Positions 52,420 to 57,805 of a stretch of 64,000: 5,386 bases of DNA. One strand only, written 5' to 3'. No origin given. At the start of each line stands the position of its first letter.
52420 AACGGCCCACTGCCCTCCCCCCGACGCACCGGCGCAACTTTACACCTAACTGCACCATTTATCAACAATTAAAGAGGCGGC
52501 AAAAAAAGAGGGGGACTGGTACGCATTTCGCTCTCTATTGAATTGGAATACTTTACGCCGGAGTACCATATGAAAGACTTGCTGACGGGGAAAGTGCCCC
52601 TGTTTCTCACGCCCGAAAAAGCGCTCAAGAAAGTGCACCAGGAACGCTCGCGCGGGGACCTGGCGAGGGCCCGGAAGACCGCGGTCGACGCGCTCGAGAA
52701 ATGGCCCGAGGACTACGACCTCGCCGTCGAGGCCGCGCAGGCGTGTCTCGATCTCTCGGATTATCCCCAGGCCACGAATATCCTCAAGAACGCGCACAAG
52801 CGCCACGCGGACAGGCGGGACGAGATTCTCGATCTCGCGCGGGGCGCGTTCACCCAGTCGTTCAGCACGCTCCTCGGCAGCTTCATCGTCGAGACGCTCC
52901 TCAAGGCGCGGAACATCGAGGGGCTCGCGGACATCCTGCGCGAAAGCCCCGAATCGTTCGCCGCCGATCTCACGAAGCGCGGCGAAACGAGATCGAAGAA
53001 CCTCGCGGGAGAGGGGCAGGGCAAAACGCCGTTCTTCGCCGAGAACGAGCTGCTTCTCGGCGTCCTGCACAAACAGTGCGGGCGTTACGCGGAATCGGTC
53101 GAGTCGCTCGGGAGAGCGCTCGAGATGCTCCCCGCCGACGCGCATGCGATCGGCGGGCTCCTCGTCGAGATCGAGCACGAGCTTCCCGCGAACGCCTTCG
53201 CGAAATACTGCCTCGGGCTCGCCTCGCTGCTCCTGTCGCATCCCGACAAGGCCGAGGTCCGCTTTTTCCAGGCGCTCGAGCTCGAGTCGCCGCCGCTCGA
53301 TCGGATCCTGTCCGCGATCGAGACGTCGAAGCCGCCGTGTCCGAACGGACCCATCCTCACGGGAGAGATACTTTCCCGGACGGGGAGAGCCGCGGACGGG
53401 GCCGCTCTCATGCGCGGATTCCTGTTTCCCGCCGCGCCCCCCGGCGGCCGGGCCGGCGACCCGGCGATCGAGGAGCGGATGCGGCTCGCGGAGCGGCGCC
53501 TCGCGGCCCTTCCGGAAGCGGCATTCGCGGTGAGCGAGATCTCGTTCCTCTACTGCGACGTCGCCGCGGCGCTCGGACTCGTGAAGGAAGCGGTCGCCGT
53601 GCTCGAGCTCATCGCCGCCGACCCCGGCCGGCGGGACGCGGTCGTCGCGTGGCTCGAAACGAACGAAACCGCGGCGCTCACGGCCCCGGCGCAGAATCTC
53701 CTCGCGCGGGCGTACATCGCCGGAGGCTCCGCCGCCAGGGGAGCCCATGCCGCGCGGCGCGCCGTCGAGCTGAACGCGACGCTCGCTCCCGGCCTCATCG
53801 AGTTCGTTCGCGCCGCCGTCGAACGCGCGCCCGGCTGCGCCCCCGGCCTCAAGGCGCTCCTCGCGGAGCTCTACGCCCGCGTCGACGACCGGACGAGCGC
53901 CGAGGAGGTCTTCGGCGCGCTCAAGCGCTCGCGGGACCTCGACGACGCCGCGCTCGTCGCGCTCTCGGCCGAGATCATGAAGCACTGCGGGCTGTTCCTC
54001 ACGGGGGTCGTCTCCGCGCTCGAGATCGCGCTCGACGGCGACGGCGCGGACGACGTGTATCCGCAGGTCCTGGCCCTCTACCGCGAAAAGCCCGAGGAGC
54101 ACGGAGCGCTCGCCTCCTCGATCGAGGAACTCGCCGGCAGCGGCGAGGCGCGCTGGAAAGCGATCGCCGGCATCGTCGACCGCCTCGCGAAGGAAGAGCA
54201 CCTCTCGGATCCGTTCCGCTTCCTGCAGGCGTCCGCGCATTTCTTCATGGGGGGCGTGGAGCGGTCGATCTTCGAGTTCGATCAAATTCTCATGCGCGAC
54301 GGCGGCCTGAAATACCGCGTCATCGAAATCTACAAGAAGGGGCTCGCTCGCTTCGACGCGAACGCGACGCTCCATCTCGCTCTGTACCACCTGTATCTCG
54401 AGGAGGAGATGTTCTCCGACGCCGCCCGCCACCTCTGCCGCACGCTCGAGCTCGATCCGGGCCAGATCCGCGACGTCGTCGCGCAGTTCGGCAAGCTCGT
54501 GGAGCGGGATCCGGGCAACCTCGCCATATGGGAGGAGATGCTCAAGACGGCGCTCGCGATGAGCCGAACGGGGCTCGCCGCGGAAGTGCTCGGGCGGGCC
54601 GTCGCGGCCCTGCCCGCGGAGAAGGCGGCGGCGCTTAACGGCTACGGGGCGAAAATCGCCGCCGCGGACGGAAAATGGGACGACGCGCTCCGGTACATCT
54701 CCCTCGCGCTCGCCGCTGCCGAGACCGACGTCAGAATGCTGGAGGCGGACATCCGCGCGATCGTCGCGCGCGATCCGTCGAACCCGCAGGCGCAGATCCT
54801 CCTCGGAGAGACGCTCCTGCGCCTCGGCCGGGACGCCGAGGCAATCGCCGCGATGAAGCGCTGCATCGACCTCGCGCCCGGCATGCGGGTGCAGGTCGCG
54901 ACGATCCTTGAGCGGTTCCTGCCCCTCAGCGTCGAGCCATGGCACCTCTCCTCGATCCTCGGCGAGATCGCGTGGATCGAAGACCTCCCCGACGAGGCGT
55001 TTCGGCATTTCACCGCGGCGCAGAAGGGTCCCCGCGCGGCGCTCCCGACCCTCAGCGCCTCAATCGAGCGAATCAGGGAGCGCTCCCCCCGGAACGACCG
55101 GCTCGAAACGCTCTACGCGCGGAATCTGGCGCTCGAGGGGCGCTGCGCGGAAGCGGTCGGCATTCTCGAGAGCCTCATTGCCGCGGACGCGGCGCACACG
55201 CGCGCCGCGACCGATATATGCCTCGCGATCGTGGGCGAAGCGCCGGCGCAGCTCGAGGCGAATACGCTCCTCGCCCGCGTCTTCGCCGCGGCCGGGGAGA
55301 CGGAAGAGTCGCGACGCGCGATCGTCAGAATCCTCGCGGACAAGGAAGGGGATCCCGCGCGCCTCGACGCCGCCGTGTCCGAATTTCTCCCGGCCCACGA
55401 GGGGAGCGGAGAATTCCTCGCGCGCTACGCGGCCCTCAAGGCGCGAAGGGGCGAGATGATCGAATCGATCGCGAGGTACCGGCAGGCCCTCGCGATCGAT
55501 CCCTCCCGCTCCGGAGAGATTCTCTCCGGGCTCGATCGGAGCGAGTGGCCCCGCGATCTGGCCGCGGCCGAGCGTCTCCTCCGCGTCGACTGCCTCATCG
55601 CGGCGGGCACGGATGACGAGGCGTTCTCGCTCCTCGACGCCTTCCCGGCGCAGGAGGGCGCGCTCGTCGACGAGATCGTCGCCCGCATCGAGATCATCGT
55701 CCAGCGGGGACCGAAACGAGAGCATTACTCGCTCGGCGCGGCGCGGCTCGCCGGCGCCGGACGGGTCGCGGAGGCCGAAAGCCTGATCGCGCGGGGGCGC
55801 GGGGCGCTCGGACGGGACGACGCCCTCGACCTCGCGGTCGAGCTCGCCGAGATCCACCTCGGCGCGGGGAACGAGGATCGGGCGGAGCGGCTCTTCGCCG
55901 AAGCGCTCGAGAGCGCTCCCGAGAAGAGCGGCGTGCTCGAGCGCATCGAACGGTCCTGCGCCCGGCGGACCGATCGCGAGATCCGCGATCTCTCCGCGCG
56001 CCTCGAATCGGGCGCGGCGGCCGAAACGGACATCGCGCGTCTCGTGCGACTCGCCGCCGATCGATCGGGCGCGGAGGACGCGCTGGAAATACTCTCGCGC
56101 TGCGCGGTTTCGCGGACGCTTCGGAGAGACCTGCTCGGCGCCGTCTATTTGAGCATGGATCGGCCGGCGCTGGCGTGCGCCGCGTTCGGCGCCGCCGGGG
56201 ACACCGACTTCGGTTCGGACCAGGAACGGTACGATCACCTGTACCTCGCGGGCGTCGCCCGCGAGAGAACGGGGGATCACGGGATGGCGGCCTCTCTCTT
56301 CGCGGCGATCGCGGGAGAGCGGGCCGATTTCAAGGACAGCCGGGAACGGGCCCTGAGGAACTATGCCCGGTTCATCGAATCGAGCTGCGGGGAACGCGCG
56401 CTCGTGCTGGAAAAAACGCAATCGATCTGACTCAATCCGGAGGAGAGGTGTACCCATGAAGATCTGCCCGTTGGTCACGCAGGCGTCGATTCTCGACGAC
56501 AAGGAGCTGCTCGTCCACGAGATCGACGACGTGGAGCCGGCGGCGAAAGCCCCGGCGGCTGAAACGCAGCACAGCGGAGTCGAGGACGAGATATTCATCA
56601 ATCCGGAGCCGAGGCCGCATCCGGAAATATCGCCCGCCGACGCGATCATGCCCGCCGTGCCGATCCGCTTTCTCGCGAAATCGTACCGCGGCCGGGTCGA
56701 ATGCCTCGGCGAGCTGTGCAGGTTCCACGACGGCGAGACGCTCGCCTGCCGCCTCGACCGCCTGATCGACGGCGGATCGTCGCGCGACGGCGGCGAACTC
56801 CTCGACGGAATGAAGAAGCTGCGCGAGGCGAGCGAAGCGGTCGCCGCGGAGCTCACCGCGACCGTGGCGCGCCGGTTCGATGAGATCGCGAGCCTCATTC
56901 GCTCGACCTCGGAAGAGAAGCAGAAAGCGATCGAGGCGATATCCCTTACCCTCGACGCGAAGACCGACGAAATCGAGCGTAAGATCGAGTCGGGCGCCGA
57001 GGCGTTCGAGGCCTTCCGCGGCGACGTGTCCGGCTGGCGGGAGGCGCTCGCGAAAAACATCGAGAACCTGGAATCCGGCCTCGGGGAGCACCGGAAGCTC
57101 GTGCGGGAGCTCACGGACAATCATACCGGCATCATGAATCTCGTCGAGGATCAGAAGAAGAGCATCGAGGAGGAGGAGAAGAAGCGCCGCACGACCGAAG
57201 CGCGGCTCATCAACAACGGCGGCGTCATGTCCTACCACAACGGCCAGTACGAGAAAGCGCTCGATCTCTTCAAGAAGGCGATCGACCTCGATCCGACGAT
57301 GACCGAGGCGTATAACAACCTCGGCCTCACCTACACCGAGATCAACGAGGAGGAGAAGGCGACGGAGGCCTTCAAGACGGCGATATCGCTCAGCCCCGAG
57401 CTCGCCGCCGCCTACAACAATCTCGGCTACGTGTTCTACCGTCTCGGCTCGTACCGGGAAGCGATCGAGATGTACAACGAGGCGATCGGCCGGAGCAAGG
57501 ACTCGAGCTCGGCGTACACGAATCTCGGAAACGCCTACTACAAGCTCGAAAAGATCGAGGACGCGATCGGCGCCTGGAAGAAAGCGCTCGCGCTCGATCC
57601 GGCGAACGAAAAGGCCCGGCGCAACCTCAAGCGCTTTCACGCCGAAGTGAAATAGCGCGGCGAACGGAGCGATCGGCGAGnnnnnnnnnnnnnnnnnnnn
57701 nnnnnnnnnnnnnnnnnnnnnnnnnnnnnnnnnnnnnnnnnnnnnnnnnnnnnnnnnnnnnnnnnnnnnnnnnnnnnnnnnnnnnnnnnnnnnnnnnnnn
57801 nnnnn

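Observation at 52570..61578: Plus-strand operon encoding a Ser/Thr phospho-signalling module with giant TPR scaffold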

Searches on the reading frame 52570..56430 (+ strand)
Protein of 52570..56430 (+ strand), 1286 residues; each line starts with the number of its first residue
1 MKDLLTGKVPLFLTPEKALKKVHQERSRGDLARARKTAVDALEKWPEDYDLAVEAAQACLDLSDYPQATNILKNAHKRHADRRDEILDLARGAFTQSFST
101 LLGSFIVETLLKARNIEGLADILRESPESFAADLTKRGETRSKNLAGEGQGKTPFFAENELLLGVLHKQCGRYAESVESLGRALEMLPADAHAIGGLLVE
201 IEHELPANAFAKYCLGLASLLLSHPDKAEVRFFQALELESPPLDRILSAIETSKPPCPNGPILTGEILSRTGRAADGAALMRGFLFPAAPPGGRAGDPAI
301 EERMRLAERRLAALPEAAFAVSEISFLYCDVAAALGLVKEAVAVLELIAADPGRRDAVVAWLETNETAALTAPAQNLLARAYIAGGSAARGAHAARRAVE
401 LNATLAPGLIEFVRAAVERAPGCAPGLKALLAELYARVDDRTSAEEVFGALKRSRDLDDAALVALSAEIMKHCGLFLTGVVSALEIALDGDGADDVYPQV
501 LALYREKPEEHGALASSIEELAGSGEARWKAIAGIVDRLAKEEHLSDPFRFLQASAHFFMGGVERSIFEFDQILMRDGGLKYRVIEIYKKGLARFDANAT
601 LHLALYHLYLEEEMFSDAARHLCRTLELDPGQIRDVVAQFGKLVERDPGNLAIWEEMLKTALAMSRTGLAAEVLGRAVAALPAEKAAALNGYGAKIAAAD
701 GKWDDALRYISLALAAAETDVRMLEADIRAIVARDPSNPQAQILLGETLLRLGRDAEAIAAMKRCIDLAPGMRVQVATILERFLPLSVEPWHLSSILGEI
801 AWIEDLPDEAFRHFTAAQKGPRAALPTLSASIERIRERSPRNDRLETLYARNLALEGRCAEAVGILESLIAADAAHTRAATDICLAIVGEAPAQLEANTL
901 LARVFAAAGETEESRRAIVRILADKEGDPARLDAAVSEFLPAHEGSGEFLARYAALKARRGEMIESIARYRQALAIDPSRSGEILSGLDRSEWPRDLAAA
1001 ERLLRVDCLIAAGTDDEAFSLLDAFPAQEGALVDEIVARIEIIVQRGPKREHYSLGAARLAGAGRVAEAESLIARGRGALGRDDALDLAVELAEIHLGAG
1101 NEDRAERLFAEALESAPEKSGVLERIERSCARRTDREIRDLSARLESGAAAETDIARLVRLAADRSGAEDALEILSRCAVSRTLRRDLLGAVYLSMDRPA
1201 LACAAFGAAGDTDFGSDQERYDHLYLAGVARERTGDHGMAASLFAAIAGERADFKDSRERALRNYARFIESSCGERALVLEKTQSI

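Call 4: search_protein_families(library=pfam, proteins=[window:52570-56430:+], max_evalue=0.01)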
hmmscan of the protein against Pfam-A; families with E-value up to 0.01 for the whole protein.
window:52570-56430:+ (1286 aa): 11 families
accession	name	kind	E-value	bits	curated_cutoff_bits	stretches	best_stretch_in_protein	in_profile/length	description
PF14559.12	TPR_19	-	4.1e-20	72.3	25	1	28-84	4-59/68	Tetratricopeptide repeat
PF13181.12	TPR_8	-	1.3e-10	41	25.7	1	740-770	2-32/34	Tetratricopeptide repeat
PF13428.12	TPR_14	-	3.2e-09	37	23.5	0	739-771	1-33/44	Tetratricopeptide repeat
PF07719.23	TPR_2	-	4e-08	33.2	27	1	740-771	2-33/34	Tetratricopeptide repeat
PF13432.12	TPR_16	-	9.7e-08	32.8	32.7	2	726-771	18-63/65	Tetratricopeptide repeat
PF13414.12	TPR_11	-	6.1e-07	29.5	26.8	0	960-979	7-26/42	TPR repeat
PF00515.34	TPR_1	-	2.4e-06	27.5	27.8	0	163-188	7-32/34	Tetratricopeptide repeat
PF13176.12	TPR_7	-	1e-05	25.7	27.9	0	744-770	4-30/36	Tetratricopeptide repeat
PF13431.12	TPR_17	-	0.00071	20.1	24.4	0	731-759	5-33/34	Tetratricopeptide repeat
PF23914.1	TPR_CcmH_CycH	-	0.0057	16.9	42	1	718-771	29-82/158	Cytochrome c-type biogenesis protein H TPR domain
PF12895.13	ANAPC3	-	0.0082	16.8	27.2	0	733-765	17-49/82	Anaphase-promoting complex, cyclosome, subunit 3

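Call 18: search_protein_families(library=ncbifam, proteins=[window:52570-56430:+], max_evalue=0.01)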
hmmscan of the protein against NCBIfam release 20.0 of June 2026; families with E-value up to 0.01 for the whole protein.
window:52570-56430:+ (1286 aa): 6 families
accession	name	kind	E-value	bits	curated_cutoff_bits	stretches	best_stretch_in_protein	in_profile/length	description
NF040959.1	MamA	equivalog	7.6e-08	32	200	0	727-770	127-170/204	magnetosome protein MamA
TIGR02917.1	PEP_TPR_lipo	equivalog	0.00022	19.3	312.2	0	728-768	318-358/899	XrtA/PEP-CTERM system TPR-repeat protein PrsT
NF033920.0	C39_PA2778_fam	equivalog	0.00037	20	150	1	6-91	147-232/255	PA2778 family cysteine peptidase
TIGR02552.1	LcrH_SycD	equivalog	0.0033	17.2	104.8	0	732-770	79-117/136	SycD/LcrH family type III secretion system chaperone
NF008757.0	PRK11788.1-5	equivalog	0.004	16.4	363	0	1078-1124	99-145/388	lipopolysaccharide assembly protein LapB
NF008756.0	PRK11788.1-4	equivalog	0.0052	15.9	474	0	583-677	198-291/389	lipopolysaccharide assembly protein LapB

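Call 58: search_solved_structures(query=window:52570-56430:+, max_evalue=0.01)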
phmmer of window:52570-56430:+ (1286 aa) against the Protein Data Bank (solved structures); distinct sequences matched with E-value up to 0.01: 1.
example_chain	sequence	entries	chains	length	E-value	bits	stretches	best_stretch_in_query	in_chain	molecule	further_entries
6b85_J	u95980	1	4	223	0.0056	18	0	695-771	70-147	TMHC4_R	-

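Call 69: search_protein_families(library=padloc, proteins=[window:52570-56430:+], max_evalue=0.001)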
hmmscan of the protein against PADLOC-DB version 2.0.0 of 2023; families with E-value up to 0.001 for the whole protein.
window:52570-56430:+ (1286 aa): 0 families

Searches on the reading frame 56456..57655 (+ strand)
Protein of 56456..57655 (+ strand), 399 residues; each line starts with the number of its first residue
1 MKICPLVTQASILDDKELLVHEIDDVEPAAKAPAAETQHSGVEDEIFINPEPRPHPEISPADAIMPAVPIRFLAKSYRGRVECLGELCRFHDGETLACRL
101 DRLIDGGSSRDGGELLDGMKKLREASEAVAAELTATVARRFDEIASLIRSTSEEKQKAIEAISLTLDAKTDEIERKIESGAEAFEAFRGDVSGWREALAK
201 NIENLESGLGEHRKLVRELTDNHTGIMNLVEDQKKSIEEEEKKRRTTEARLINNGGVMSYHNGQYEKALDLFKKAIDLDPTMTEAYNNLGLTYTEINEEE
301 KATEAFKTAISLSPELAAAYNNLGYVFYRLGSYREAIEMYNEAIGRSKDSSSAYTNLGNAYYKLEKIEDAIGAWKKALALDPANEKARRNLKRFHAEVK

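Call 4: search_protein_families(library=pfam, proteins=[window:56456-57655:+], max_evalue=0.01)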
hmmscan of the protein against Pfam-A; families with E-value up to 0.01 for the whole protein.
window:56456-57655:+ (399 aa): 30 families (the best 25 are shown)
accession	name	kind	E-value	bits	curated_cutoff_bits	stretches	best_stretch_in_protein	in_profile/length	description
PF00515.34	TPR_1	-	2.1e-33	113.2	27.8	4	352-384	2-34/34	Tetratricopeptide repeat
PF13414.12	TPR_11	-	2.9e-30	104.1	26.8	4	324-364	1-41/42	TPR repeat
PF07719.23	TPR_2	-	1.3e-28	97.2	27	4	353-384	3-34/34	Tetratricopeptide repeat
PF13181.12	TPR_8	-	1.7e-21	75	25.7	3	284-315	2-33/34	Tetratricopeptide repeat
PF13424.12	TPR_12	-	1.7e-17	63.8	30.1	2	313-345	41-73/77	Tetratricopeptide repeat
PF13431.12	TPR_17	-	5.3e-17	61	24.4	2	271-302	1-32/34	Tetratricopeptide repeat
PF13374.12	TPR_10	-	8e-17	61.1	27.5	2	316-345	1-30/42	Tetratricopeptide repeat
PF14559.12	TPR_19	-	1.6e-14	54.4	25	3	262-315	4-57/68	Tetratricopeptide repeat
PF13432.12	TPR_16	-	8e-14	52.2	32.7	2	301-349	15-63/65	Tetratricopeptide repeat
PF13428.12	TPR_14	-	1.4e-12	47.4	23.5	1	318-359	2-43/44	Tetratricopeptide repeat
PF13176.12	TPR_7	-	2.3e-11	43.3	27.9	0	319-345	1-27/36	Tetratricopeptide repeat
PF12895.13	ANAPC3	-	4e-10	40.3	27.2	1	319-375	25-80/82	Anaphase-promoting complex, cyclosome, subunit 3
PF23914.1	TPR_CcmH_CycH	-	3.8e-09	37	42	1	258-343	59-147/158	Cytochrome c-type biogenesis protein H TPR domain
PF13174.12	TPR_6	-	1.1e-08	35.6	26.3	0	322-347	5-30/33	Tetratricopeptide repeat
PF13371.12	TPR_9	-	2.8e-07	30.9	35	1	262-319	8-65/73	Tetratricopeptide repeat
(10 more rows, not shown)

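Call 18: search_protein_families(library=ncbifam, proteins=[window:56456-57655:+], max_evalue=0.01)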
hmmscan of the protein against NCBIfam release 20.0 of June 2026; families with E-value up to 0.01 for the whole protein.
window:56456-57655:+ (399 aa): 37 families (the best 25 are shown)
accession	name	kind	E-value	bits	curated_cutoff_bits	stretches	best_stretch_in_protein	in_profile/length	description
TIGR02521.1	type_IV_pilW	equivalog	2.7e-24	86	154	1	239-396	21-180/234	type IV pilus biogenesis/stability protein PilW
NF040959.1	MamA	equivalog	4.2e-22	78.6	200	1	249-391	37-179/204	magnetosome protein MamA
NF047507.1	TPR_BatC_Lepto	exception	6.3e-18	65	175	2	327-392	68-137/214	TPR repeat-containing protein BatC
NF033762.1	social_mot_Tgl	equivalog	9e-17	61.2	225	1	241-391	25-176/252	social motility TPR repeat lipoprotein Tgl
TIGR02917.1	PEP_TPR_lipo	equivalog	2.4e-16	58.8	312.2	1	243-397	357-511/899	XrtA/PEP-CTERM system TPR-repeat protein PrsT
NF008391.2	PRK11189.1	equivalog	2e-14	53.8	250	1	244-338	60-154/297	lipoprotein NlpI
TIGR00990.1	3a0801s09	subfamily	2e-12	46.6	757.25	1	243-377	325-459/615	mitochondrial import receptor subunit TOM70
NF002725.1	PRK02603.1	equivalog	3.8e-12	46.5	143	2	234-294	59-117/173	photosystem I assembly protein Ycf3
NF033920.0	C39_PA2778_fam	equivalog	6.2e-12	45.5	150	3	258-314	199-255/255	PA2778 family cysteine peptidase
TIGR02552.1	LcrH_SycD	equivalog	6.8e-12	45.3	104.8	2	262-315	65-118/136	SycD/LcrH family type III secretion system chaperone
NF033758.1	gliding_GltE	equivalog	8.8e-10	38.1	225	1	234-394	31-197/411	adventurous gliding motility TPR repeat lipoprotein GltE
NF047371.1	FlcA_CTERM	equivalog_domain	9.3e-09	34.3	300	1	312-387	433-509/646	periplasmic flagellar collar protein FlcA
NF040561.1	PrimPol_Msp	equivalog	1.6e-08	33.6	200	2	298-390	6-90/515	CRISPR-associated primase-polymerase type A1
NF047558.1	TPR_END_plus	domain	2.7e-08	33.6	32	0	262-284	12-34/56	TPR end-of-group domain-containing protein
TIGR00540.1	TPR_hemY_coli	hypoth_equivalog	2.3e-07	29.9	142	1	211-308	292-384/385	heme biosynthesis-associated TPR protein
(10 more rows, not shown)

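Call 69: search_protein_families(library=padloc, proteins=[window:56456-57655:+], max_evalue=0.001)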
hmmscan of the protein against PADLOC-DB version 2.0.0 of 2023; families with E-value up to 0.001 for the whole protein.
window:56456-57655:+ (399 aa): 3 families
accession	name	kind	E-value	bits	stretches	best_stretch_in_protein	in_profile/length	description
PDLC03868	LmuB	-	6.3e-07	26.1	1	115-390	201-469/1035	-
PDLC03839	LeoA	-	4.6e-05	20.7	1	117-248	302-408/559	-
PDLC04781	PDC-M71B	-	0.00011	19.1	1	260-362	360-467/515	-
